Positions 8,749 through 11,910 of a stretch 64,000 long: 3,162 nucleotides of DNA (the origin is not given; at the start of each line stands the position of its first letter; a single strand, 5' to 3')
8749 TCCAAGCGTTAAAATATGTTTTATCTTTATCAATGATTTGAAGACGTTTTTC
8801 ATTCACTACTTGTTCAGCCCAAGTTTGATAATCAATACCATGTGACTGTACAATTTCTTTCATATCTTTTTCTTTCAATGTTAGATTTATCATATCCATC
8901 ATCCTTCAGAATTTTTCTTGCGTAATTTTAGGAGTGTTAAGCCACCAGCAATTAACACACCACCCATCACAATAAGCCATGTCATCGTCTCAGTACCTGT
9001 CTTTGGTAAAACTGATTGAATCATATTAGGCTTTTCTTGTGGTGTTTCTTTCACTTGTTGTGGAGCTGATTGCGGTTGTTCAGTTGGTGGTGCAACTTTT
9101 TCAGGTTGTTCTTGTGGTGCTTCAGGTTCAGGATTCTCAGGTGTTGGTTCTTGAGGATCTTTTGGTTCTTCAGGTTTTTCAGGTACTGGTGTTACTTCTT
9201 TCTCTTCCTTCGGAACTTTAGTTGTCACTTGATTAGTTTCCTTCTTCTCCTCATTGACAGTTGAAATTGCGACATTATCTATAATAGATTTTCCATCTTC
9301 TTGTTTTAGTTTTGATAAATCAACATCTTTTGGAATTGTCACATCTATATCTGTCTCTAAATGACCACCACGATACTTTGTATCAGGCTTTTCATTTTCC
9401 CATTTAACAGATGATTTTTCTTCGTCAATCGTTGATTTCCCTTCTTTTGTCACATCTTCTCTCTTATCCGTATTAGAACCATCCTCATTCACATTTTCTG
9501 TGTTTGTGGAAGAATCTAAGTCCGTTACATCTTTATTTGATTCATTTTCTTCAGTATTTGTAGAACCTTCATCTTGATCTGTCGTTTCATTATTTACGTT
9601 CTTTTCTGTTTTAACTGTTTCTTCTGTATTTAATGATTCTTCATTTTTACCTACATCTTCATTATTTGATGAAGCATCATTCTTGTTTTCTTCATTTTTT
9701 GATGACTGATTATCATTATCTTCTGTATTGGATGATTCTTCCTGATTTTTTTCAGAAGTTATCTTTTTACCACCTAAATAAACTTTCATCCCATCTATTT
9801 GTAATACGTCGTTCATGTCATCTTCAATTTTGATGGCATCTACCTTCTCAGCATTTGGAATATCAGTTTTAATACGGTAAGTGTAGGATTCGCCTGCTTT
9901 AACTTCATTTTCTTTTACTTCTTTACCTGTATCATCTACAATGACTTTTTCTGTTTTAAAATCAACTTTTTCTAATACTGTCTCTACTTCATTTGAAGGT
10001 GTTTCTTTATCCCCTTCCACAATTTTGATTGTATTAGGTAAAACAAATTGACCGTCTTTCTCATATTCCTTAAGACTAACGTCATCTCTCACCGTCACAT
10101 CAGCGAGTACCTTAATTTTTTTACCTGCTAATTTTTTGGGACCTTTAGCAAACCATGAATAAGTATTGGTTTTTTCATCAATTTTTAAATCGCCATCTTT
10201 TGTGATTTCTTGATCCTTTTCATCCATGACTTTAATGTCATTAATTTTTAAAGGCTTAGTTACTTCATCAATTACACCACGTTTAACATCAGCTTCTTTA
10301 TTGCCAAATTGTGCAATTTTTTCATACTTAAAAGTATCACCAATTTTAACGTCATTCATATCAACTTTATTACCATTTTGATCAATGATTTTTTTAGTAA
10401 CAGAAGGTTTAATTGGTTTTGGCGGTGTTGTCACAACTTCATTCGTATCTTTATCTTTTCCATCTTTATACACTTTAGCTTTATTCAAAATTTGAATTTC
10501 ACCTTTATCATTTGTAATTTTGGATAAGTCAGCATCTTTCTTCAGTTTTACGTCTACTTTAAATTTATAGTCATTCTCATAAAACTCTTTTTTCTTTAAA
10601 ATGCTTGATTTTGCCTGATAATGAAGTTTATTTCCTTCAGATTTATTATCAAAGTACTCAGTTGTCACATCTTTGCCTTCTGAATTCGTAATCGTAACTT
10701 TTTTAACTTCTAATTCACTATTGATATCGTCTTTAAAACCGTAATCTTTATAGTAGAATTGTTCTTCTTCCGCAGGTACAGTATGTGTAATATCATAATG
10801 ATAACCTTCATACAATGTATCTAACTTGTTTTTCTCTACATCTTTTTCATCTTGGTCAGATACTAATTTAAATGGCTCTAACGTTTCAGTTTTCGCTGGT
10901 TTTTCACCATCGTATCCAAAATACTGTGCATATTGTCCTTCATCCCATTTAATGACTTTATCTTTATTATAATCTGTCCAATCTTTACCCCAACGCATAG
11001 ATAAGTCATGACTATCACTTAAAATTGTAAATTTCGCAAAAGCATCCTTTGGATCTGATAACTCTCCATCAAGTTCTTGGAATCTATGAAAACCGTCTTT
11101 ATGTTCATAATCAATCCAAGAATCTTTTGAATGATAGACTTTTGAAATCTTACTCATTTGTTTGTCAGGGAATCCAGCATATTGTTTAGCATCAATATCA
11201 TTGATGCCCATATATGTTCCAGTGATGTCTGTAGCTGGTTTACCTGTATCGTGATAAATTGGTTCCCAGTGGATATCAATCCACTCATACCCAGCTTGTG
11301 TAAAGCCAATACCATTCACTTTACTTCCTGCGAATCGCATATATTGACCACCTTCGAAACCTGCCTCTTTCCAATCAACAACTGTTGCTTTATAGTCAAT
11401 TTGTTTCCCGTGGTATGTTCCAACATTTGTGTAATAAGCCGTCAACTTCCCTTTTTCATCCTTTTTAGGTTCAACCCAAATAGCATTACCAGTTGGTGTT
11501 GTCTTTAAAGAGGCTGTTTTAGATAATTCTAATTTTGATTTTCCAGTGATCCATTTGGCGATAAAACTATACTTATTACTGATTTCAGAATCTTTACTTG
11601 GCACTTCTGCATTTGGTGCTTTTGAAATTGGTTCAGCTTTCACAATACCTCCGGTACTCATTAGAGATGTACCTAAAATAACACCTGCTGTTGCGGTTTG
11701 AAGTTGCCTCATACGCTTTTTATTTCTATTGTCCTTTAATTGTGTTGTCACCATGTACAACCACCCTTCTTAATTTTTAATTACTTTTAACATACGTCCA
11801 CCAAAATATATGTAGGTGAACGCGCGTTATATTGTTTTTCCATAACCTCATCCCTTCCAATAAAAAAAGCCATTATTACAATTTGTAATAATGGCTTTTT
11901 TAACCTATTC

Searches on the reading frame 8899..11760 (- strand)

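Call 13: search_protein_families(library=ncbifam, proteins=[window:8899-11760:-], max_evalue=0.00001)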
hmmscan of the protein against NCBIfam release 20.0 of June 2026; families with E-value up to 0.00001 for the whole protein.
window:8899-11760:- (953 aa): 2 families
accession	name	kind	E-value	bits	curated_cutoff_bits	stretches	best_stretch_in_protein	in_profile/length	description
TIGR04226.1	RrgB_K2N_iso_D2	domain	1.9e-14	54.5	30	2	305-430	6-120/123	isopeptide-forming domain-containing fimbrial protein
TIGR01167.1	LPXTG_anchor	domain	1.4e-06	28.7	15.9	1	917-950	1-34/34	LPXTG cell wall anchor domain-containing protein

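Call 83: search_protein_families(library=pfam, proteins=[window:8899-11757:-], max_evalue=0.001)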
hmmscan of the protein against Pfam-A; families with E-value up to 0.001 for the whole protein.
window:8899-11757:- (952 aa): 2 families
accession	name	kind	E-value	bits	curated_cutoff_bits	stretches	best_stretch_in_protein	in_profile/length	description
PF00746.26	Gram_pos_anchor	-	1.8e-07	31.4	20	1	915-950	7-42/43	LPXTG cell wall anchor motif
PF17998.7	AgI_II_C2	-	2e-05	25.5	27.1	1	454-593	2-146/148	Cell surface antigen I/II C2 terminal domain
